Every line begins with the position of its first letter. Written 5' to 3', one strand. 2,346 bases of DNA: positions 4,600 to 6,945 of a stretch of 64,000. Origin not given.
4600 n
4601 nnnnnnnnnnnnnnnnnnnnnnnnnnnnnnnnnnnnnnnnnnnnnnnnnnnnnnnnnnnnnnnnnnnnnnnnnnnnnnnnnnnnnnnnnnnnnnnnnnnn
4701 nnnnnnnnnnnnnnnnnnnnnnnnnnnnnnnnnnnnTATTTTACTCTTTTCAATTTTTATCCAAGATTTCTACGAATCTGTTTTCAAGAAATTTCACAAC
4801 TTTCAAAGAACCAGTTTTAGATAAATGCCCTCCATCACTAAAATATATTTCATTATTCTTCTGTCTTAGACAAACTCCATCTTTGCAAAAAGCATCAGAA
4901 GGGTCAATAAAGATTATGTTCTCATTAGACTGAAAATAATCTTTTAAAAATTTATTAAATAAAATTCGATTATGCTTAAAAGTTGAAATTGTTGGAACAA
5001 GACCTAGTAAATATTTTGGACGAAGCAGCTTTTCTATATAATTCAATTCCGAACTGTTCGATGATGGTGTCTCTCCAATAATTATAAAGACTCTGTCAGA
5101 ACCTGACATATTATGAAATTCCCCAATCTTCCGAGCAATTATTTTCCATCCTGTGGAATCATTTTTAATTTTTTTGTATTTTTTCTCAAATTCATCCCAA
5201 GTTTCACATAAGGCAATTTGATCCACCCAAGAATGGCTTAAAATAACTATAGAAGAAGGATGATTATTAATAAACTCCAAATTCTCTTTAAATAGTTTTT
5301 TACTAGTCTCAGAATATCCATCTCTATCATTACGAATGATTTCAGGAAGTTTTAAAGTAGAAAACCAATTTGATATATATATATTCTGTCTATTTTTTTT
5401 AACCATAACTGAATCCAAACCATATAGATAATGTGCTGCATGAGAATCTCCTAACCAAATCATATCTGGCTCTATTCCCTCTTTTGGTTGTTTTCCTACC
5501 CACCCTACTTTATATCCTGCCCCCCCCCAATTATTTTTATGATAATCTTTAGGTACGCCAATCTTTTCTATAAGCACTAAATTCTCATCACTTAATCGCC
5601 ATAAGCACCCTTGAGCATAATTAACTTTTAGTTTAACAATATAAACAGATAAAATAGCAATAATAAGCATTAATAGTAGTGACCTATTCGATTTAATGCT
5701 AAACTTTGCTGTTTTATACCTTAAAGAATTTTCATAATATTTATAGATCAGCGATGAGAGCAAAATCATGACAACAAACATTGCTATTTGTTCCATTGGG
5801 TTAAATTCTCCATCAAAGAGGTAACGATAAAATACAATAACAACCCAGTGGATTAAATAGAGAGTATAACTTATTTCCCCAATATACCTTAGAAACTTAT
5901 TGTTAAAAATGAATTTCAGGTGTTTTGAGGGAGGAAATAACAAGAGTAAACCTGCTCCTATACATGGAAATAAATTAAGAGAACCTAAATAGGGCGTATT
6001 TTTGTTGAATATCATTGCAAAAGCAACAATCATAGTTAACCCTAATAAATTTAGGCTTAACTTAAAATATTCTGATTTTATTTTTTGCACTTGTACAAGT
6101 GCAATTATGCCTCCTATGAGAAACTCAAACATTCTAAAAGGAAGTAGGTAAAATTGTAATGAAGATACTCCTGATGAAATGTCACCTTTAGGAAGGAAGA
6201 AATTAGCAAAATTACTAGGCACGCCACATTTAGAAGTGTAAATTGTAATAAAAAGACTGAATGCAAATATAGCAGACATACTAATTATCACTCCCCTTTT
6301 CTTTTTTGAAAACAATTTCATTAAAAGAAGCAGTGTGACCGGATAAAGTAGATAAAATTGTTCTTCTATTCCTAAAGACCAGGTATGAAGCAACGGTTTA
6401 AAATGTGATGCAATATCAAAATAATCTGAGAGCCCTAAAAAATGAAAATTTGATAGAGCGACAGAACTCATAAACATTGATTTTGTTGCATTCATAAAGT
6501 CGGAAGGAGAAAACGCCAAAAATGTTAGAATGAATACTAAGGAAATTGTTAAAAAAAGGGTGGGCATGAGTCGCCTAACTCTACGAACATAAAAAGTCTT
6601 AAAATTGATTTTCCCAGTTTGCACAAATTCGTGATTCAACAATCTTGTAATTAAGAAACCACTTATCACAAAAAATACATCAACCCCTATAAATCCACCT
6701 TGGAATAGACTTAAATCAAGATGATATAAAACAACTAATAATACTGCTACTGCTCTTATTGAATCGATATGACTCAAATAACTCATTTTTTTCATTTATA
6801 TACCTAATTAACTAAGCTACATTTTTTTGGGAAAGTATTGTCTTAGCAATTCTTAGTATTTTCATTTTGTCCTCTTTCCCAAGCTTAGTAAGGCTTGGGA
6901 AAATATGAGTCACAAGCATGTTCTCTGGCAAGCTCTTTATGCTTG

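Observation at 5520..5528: G9 homopolymer inside the OafA-like acyltransferase gene, a candidate phase-variation switch.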

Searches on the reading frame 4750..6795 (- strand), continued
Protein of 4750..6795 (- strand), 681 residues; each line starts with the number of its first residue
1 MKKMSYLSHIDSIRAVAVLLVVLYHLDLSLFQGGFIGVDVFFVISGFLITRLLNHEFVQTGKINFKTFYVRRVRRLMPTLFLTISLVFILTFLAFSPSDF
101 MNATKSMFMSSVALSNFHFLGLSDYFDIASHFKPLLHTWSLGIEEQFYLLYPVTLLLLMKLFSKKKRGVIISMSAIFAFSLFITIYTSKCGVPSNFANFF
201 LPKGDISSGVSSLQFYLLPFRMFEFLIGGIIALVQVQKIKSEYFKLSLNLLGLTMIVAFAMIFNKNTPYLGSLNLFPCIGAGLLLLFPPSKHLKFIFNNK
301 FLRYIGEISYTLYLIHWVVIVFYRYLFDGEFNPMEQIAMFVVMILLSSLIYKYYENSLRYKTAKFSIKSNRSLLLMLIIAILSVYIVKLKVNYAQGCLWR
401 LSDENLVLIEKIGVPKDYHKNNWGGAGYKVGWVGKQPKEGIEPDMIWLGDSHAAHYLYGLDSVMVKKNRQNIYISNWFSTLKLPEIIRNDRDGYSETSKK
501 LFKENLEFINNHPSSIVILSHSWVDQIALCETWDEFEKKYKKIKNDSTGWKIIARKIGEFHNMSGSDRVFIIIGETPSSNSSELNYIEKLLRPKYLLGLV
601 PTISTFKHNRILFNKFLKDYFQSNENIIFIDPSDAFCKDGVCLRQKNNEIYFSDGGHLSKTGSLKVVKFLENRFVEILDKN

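Call 25: find_encoding_contigs(protein=P0006, flank=1500, max_places=2)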
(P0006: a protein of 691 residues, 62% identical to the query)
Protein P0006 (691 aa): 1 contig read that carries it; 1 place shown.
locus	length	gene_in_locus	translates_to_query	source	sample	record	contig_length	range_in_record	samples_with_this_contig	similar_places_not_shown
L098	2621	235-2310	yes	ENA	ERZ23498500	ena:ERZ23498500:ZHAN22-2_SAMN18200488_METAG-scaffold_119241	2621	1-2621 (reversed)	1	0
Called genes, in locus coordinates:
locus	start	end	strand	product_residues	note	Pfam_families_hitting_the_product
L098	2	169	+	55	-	?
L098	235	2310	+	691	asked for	PF01757:Acyl_transf_3, PF19040:SGNH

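Call 26: find_encoding_contigs(protein=P0005, flank=1500, max_places=2)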
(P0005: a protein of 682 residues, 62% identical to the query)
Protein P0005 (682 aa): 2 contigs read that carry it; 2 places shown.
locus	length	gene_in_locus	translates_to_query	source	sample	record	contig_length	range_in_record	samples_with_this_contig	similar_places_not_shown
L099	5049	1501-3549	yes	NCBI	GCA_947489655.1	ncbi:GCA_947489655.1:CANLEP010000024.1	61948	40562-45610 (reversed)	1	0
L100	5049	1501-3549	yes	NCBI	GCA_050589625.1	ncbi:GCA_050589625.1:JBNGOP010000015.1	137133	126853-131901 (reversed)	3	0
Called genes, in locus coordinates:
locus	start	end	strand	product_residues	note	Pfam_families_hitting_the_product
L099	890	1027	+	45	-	-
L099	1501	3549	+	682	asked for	PF01757:Acyl_transf_3, PF19040:SGNH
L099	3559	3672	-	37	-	-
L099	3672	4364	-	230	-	-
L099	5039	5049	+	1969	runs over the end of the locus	PF15902:Sortilin-Vps10 (faint), PF06452:CBM9_1, PF00041:fn3 (faint), PF18962:Por_Secre_tail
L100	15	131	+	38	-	PF13683:rve_3 (weak)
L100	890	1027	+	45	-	-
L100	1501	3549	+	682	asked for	PF01757:Acyl_transf_3, PF19040:SGNH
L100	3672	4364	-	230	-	-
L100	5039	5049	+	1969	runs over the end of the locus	PF15902:Sortilin-Vps10 (faint), PF19190:BACON_2 (weak), PF06452:CBM9_1, PF00041:fn3 (faint), PF18962:Por_Secre_tail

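Call 29: find_encoding_contigs(protein=P0009, flank=1500, max_places=2)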
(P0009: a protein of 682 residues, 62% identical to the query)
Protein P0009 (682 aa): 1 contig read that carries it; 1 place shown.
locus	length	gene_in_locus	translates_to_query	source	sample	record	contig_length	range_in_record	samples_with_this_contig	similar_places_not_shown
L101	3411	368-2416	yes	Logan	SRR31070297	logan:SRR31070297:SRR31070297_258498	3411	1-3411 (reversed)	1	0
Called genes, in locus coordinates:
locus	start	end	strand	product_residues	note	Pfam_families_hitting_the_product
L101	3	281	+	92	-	?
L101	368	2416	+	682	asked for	PF01757:Acyl_transf_3, PF19040:SGNH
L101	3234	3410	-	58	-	?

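Call 30: find_encoding_contigs(protein=P0014, flank=1500, max_places=2)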
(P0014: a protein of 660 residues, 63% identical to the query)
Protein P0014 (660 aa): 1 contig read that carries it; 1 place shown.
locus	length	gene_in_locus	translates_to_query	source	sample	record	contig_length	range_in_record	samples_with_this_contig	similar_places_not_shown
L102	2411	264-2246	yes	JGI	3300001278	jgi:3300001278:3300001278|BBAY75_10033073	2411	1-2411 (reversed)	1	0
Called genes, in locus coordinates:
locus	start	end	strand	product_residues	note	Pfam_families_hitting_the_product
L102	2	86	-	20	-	?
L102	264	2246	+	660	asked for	PF01757:Acyl_transf_3, PF19040:SGNH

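Call 31: find_encoding_contigs(protein=P0025, flank=1500, max_places=2)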
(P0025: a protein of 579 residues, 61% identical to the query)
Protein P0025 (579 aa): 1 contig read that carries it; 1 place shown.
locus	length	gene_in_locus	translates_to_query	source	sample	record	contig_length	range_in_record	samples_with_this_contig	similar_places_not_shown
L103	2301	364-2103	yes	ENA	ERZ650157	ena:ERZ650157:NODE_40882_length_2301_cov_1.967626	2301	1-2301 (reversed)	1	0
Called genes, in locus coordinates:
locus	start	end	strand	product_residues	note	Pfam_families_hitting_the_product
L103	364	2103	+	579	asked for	PF01757:Acyl_transf_3, PF19040:SGNH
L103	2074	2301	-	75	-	?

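Call 32: find_encoding_contigs(protein=P0004, flank=1500, max_places=2)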
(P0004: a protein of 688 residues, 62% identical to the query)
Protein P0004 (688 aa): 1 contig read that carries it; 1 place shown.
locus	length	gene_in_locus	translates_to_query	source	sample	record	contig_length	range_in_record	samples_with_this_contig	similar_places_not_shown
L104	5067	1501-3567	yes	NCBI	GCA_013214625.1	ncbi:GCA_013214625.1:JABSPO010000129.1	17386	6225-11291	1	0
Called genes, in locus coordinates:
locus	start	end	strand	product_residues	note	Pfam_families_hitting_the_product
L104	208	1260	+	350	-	PF00196:GerE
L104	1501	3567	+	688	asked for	PF01757:Acyl_transf_3, PF19040:SGNH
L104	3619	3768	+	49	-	PF00196:GerE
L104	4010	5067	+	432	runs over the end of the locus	PF03845:Spore_permease, PF13520:AA_permease_2, PF00324:AA_permease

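Call 46: search_protein_families(library=ncbifam, proteins=[window:4750-6795:-], max_evalue=0.00001)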
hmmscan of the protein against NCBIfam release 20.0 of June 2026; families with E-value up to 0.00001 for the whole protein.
window:4750-6795:- (681 aa): 1 family
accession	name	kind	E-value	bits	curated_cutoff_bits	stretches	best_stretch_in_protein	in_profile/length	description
NF058601.1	ActlTfSucTMsmeg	equivalog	1.7e-25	89.6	1275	1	4-392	29-418/723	acetyltransferase SucT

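Call 58: search_solved_structures(query=window:4750-6795:-, max_evalue=0.01, show_alignments=2)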
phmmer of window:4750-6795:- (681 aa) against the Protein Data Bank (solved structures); distinct sequences matched with E-value up to 0.01: 0.

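Call 59: search_solved_structures(query=A1, max_evalue=0.1, show_alignments=3)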
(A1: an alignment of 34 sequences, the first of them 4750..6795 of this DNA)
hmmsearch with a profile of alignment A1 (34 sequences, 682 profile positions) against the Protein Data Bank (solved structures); distinct sequences matched with E-value up to 0.1: 1.
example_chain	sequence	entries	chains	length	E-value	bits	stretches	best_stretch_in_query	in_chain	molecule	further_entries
6se1_A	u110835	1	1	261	4.4e-08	35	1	438-675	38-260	Putative lipopolysaccharide modification acyltransferase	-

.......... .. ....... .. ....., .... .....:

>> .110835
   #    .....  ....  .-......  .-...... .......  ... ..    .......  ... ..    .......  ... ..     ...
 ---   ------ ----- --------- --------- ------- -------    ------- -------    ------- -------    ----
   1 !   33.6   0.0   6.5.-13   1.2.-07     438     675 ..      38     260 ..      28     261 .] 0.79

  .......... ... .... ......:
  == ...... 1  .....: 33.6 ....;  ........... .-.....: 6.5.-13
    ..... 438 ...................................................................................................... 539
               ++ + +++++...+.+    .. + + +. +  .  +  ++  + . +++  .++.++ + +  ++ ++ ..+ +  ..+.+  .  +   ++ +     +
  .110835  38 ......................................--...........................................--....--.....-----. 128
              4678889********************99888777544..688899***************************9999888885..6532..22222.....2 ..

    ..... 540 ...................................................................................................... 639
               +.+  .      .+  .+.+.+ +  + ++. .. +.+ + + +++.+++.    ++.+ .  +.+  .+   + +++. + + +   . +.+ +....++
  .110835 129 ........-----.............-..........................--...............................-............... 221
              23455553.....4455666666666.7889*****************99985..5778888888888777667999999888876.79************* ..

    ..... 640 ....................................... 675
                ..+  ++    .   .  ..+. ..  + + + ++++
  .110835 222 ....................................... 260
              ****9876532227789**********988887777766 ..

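Call 69: find_encoding_contigs(protein=P0011, flank=1500, max_places=3)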
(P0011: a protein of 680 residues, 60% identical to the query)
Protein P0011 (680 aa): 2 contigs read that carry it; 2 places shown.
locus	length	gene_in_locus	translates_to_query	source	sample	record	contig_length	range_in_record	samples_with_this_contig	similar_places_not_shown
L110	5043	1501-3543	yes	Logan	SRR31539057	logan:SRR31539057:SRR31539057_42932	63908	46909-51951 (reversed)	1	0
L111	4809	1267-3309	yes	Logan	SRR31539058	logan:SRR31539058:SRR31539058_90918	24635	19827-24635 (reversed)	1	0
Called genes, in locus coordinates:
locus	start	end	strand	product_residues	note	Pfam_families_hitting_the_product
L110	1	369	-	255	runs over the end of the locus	PF20240:DUF6597, PF00165:HTH_AraC (weak), PF12833:HTH_18, PF00165:HTH_AraC (weak)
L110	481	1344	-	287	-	PF01261:AP_endonuc_2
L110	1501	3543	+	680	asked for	PF01757:Acyl_transf_3, PF19040:SGNH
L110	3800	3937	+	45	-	-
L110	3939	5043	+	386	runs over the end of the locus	-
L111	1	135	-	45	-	?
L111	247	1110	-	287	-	PF01261:AP_endonuc_2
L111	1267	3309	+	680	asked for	PF01757:Acyl_transf_3, PF19040:SGNH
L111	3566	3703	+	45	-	-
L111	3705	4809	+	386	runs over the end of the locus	-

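Call 71: search_dna_similar(query=window:4750-6795:-, collection=plasmids, mode=protein, max_rows=10, max_evalue=1e-30)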
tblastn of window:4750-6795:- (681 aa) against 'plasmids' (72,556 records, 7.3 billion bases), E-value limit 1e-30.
Records with a match: 104; places in all: 105; records where one place covers at least 80% of the query: 18.
Best place of each record, by identity: <60% 104.
By first word of the organism name: Sinorhizobium 60; Escherichia 13; Rhizobium 10; Agrobacterium 3; Salmonella 2; Roseobacter 2; Alteromonas 2; Aliivibrio 1; Leisingera 1; Antarctobacter 1; and 9 more.
By predicted mobility (MOB-suite, as given by PLSDB): non-mobilizable 49; mobilizable 49; conjugative 6.
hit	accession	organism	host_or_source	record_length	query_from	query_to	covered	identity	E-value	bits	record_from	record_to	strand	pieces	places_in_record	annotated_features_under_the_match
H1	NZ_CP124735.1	Agrobacterium larrymoorei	-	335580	6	663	97%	29.2%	3e-52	203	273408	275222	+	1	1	acyltransferase family protein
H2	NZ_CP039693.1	Agrobacterium larrymoorei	-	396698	6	663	97%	29.1%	2e-52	203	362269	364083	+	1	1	acyltransferase family protein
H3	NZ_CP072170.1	Agrobacterium larrymoorei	Ficus benjamina,cell culture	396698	6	663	97%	29.1%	2e-52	203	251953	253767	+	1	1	acyltransferase family protein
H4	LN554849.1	Aliivibrio wodanis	-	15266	4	671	98%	27.6%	1e-36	155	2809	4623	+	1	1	acyltransferase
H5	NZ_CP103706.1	Escherichia coli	Homo sapiens,blood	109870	1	681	100%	27.0%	1e-35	152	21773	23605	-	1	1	acyltransferase family protein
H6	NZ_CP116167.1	Escherichia coli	whole organism,ICU patient rectal swab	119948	1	681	100%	27.0%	1e-35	152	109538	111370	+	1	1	acyltransferase family protein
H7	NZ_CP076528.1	Escherichia coli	Homo sapiens,Rectal swab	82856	1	681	100%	27.0%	3e-35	151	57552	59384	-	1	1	acyltransferase family protein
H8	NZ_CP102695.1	Escherichia coli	Homo sapiens,urine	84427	1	681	100%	27.0%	3e-35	151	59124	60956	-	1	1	acyltransferase family protein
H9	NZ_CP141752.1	Escherichia coli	Homo sapiens,urine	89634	1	681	100%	27.0%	3e-35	151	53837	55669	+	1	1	acyltransferase family protein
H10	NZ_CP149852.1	Escherichia coli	Homo sapiens,urine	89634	1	681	100%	27.0%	3e-35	151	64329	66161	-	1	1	acyltransferase family protein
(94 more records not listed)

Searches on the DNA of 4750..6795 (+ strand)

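Call 8: search_dna_similar(query=window:4750-6795:+, collection=ecoli_genomes, mode=near, max_rows=20)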
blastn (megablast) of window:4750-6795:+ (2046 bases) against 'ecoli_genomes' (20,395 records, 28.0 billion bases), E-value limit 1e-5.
No match.

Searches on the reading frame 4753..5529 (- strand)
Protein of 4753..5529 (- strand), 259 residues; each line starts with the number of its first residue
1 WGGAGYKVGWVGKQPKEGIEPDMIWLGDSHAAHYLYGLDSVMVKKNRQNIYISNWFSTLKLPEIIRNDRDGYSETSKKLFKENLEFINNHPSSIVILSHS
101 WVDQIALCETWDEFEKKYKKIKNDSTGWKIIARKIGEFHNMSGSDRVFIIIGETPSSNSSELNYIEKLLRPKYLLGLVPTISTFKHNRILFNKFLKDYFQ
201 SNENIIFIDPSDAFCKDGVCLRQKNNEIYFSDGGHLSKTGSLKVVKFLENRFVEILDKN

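Call 49: find_homologous_proteins(query=window:4753-5529:-, max_evalue=1e-20)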
Query seq(259 aa) (259 aa): 2 proteins with E <= 1e-20 among 329 candidates.
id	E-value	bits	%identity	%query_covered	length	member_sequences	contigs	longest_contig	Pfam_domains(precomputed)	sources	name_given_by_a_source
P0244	3.6e-116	405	72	99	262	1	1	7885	PF19040.7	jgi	-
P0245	1.1e-80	289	48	99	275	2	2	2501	PF19040.7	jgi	-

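Call 50: find_encoding_contigs(protein=P0245, flank=2500, max_places=3)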
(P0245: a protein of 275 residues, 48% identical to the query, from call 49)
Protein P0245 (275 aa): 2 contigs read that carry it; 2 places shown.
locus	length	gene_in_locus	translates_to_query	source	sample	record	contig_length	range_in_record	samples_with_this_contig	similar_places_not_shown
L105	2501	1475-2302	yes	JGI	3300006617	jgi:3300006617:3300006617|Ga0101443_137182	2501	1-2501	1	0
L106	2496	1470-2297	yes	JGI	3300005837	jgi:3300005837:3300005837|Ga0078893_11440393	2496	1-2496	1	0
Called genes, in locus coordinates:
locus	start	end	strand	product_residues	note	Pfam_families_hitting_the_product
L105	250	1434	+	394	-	-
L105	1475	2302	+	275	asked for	PF19040:SGNH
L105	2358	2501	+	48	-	?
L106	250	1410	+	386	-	-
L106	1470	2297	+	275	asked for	PF19040:SGNH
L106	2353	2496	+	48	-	?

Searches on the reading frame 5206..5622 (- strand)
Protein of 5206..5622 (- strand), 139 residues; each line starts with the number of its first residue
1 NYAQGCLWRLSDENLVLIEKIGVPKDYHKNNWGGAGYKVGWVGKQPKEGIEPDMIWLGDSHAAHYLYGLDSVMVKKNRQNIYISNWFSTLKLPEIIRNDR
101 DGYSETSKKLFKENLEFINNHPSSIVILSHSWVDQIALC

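Call 22: find_related_loci(query=A2, collection=metagenome_contigs, flank=2500)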
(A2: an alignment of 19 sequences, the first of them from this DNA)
Query A2 (139 aa) in metagenome_contigs; peptide patterns used: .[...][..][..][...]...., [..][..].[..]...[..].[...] (x = any residue, [..] = any of these).
186 stretches matched a pattern; 14 encode a relative of the query (tblastn E <= 1e-3); 14 distinct loci.
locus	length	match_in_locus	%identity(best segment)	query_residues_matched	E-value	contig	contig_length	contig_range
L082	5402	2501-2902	42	4-139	1e-32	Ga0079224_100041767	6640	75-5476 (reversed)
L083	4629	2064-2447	40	4-132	1e-28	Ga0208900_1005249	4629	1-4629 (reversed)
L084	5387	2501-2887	40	3-132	1e-27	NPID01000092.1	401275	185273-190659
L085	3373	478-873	39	5-139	3e-26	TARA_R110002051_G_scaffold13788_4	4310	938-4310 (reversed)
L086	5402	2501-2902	36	3-136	6e-20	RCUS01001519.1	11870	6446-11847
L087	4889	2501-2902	36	3-136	5e-20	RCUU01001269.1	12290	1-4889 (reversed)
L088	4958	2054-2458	35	2-136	4e-19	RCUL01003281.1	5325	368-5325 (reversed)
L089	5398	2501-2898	37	5-136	1e-11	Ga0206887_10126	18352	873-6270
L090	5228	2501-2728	29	45-136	5e-6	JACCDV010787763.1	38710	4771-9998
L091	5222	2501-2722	32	52-132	1e-5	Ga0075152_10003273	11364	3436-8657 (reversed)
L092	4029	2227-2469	25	51-132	1e-5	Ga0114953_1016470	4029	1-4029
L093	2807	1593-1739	38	45-94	2e-5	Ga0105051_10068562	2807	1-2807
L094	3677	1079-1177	42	45-77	4e-5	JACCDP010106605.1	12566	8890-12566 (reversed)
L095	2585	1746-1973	29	45-136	4e-5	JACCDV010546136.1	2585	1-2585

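Call 53: find_related_loci(query=A2, collection=viral_contigs, flank=2500)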
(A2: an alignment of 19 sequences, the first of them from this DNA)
Query A2 (139 aa) in viral_contigs; peptide patterns used: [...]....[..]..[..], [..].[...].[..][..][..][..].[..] (x = any residue, [..] = any of these).
28 stretches matched a pattern; 3 encode a relative of the query (tblastn E <= 1e-3); 3 distinct loci.
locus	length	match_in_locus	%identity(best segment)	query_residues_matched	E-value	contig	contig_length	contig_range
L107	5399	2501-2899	30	5-138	7e-16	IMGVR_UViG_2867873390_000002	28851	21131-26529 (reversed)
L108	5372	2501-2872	24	2-132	2e-5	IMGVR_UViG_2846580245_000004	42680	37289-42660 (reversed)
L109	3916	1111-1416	27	25-132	2e-5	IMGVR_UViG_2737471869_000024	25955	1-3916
